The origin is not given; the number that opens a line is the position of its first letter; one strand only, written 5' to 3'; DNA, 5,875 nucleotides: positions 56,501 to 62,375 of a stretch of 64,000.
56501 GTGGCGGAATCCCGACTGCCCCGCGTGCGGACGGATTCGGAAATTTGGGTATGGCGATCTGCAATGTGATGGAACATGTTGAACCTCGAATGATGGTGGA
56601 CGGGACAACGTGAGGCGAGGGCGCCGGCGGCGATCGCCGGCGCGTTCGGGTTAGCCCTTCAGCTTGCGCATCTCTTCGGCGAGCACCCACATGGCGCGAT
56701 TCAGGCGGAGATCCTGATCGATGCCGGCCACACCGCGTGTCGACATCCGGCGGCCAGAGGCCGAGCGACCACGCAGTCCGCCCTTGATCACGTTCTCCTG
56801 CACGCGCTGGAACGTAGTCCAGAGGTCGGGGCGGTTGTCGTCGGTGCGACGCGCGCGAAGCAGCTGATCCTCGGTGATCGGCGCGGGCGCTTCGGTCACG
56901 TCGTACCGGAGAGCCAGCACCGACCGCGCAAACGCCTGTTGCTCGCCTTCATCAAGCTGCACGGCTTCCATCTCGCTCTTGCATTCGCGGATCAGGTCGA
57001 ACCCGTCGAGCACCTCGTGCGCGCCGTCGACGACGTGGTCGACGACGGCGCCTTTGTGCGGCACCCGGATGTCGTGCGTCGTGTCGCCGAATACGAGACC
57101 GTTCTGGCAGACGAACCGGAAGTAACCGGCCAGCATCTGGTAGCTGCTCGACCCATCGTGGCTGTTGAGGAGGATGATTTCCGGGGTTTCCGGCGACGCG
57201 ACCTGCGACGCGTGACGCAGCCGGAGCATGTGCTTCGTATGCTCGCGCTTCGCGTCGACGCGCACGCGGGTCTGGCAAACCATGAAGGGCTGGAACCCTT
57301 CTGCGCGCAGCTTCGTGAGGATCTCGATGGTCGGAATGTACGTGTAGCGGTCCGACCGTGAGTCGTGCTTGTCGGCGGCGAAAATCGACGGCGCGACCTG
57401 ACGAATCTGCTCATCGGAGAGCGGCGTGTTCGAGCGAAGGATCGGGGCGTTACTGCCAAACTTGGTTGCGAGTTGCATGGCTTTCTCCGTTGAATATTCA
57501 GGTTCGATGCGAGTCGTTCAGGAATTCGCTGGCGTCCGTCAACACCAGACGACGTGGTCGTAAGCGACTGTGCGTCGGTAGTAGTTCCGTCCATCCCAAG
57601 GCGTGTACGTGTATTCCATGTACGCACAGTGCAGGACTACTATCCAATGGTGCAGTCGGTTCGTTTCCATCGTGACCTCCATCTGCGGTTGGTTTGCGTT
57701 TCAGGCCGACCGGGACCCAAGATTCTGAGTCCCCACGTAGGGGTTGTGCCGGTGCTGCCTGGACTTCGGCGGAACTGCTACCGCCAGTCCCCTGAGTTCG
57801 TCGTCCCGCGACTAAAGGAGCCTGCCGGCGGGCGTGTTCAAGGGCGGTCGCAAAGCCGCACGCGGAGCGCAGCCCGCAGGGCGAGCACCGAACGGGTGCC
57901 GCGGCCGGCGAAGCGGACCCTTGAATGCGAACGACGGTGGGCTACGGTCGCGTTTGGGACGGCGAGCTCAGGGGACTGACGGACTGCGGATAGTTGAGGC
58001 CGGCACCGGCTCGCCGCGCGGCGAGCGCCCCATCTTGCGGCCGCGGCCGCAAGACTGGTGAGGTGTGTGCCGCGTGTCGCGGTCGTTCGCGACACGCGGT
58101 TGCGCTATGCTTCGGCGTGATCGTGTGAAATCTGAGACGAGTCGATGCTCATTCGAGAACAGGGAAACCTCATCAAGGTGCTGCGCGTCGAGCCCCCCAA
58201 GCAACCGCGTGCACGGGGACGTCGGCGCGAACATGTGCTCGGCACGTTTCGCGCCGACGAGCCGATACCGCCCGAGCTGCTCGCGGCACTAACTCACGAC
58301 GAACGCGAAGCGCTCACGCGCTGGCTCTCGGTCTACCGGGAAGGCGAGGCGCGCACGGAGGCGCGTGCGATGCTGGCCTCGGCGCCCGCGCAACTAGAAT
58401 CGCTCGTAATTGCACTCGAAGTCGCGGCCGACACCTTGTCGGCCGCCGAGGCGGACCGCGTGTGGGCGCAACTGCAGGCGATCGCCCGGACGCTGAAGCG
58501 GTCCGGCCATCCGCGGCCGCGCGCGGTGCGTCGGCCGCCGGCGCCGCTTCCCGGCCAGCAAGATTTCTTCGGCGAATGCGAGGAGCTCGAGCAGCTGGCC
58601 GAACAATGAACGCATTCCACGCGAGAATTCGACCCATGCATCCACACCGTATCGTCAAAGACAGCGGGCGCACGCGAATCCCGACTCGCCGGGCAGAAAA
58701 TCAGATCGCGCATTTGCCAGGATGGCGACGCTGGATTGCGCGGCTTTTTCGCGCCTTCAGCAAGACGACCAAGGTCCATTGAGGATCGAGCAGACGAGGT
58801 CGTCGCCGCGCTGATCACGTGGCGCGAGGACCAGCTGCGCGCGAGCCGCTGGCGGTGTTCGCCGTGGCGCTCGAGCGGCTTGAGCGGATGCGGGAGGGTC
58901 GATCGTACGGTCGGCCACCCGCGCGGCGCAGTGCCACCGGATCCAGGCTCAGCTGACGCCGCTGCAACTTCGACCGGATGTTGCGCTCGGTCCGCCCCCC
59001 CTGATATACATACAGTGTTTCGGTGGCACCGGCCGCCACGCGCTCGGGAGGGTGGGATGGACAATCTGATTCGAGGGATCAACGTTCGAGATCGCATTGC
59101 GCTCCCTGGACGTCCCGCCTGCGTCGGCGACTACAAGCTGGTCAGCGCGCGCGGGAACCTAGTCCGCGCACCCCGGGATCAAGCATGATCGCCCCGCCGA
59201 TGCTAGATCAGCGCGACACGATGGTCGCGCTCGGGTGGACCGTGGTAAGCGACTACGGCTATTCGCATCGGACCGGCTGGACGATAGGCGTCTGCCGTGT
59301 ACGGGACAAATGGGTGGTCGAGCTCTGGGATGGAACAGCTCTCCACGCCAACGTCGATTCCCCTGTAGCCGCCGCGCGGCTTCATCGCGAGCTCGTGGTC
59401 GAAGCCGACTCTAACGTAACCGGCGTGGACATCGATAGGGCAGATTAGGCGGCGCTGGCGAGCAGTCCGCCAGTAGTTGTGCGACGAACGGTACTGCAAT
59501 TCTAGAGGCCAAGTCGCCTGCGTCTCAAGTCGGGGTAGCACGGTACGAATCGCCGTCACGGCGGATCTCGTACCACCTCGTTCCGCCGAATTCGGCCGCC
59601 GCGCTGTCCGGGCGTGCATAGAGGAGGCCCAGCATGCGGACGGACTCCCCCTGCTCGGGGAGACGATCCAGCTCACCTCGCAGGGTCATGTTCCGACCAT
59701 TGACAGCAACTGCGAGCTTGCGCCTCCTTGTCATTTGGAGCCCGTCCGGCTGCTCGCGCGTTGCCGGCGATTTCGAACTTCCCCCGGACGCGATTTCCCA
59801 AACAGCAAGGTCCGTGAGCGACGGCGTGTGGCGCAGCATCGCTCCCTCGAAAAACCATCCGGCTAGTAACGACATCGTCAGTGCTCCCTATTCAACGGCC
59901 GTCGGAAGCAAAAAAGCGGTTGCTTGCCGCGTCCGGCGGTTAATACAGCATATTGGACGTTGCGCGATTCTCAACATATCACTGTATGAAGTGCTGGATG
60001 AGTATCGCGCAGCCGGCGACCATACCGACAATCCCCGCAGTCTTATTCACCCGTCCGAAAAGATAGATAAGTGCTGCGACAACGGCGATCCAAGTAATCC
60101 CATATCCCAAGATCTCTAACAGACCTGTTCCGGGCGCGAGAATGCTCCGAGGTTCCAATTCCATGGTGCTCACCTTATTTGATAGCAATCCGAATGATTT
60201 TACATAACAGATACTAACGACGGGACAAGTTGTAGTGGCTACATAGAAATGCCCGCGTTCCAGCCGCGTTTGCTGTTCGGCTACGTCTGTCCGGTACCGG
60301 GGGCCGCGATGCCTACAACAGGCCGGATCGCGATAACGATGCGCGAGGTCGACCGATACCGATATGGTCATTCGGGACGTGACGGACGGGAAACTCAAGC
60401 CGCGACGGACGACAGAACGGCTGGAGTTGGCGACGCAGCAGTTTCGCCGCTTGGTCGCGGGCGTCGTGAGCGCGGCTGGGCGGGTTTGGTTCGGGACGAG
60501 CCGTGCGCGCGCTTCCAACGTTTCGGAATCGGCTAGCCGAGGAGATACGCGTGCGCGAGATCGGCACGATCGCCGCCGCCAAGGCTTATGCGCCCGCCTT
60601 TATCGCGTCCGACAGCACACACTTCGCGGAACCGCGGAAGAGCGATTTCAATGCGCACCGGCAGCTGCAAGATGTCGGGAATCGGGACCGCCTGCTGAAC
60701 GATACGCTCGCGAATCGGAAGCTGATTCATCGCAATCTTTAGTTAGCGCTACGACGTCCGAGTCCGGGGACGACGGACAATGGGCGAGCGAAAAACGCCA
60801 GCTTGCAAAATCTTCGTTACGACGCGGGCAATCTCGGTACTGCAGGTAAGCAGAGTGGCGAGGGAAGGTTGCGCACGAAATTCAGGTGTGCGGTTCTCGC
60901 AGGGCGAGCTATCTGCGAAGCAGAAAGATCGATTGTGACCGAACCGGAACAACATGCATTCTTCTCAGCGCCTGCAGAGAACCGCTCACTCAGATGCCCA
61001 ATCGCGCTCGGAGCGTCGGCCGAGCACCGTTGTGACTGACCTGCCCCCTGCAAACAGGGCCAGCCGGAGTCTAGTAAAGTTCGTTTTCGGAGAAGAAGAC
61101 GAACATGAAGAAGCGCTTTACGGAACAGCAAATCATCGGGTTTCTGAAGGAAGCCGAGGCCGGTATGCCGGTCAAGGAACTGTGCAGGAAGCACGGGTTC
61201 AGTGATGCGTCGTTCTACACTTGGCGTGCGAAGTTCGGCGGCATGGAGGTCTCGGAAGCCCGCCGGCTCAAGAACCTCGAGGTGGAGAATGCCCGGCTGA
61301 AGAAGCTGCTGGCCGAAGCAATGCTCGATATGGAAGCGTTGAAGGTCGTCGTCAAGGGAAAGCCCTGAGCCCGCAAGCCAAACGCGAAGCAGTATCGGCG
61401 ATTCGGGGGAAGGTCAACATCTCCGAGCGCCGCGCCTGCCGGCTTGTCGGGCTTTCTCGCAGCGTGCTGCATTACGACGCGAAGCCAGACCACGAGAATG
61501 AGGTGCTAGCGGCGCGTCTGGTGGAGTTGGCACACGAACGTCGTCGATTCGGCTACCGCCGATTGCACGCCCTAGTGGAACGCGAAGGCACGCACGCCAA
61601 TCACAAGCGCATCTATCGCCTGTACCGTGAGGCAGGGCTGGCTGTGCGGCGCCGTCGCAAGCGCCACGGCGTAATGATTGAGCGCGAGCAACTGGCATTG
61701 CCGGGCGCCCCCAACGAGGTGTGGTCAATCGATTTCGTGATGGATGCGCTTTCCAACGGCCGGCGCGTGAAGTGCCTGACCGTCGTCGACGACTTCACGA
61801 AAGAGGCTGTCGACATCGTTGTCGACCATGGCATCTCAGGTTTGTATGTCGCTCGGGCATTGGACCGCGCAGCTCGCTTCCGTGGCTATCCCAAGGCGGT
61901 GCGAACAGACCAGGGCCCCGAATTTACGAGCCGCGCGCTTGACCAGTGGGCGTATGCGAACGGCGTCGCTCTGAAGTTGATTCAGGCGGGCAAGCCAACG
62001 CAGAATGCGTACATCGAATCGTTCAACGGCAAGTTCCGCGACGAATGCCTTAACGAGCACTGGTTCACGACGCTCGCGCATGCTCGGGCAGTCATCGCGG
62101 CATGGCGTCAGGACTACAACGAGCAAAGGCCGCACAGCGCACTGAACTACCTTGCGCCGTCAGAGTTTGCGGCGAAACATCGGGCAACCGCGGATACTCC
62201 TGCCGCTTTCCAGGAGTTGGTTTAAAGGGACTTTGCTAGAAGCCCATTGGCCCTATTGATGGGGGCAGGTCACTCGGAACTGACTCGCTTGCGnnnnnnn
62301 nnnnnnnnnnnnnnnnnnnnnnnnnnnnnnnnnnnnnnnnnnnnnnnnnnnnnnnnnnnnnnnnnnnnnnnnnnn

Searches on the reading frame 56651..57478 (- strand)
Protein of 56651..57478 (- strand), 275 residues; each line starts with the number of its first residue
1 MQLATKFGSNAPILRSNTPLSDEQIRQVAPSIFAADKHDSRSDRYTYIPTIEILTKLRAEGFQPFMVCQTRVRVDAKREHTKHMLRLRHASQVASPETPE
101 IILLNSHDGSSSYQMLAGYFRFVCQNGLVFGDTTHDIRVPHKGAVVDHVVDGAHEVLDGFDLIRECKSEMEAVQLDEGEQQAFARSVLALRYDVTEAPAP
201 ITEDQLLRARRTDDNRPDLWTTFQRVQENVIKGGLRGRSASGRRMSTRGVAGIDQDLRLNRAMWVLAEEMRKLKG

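Call 90: search_protein_families(library=pfam, proteins=[window:56651-57478:-], max_evalue=0.001)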
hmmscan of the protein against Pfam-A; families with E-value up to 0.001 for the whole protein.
window:56651-57478:- (275 aa): 1 family
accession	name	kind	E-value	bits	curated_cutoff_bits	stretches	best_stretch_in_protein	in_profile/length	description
PF06067.16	DUF932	-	1.8e-51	175.5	23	1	37-264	1-227/227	Domain of unknown function (DUF932)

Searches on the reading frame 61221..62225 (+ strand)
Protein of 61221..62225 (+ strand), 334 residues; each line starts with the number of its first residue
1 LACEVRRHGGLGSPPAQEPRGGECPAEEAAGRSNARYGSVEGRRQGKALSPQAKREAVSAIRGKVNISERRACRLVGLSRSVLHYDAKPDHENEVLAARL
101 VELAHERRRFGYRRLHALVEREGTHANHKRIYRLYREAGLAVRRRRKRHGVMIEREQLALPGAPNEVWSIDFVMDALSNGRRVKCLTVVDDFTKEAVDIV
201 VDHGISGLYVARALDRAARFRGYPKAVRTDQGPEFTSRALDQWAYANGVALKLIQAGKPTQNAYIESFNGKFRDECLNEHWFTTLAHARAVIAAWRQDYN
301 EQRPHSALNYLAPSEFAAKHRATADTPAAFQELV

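Call 90: search_protein_families(library=pfam, proteins=[window:61221-62225:+], max_evalue=0.001)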
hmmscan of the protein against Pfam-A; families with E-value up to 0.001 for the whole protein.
window:61221-62225:+ (334 aa): 4 families
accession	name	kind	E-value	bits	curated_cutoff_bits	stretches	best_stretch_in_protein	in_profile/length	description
PF13683.12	rve_3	-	5.2e-32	109.8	26.5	1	247-313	1-67/67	Integrase core domain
PF00665.32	rve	-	1e-24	87.1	32.6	1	163-259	3-102/102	Integrase core domain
PF13276.12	HTH_21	-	7.3e-13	49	28.1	1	92-148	3-60/60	HTH-like domain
PF13333.12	rve_2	-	5.6e-07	30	22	1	266-317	1-52/56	Integrase core domain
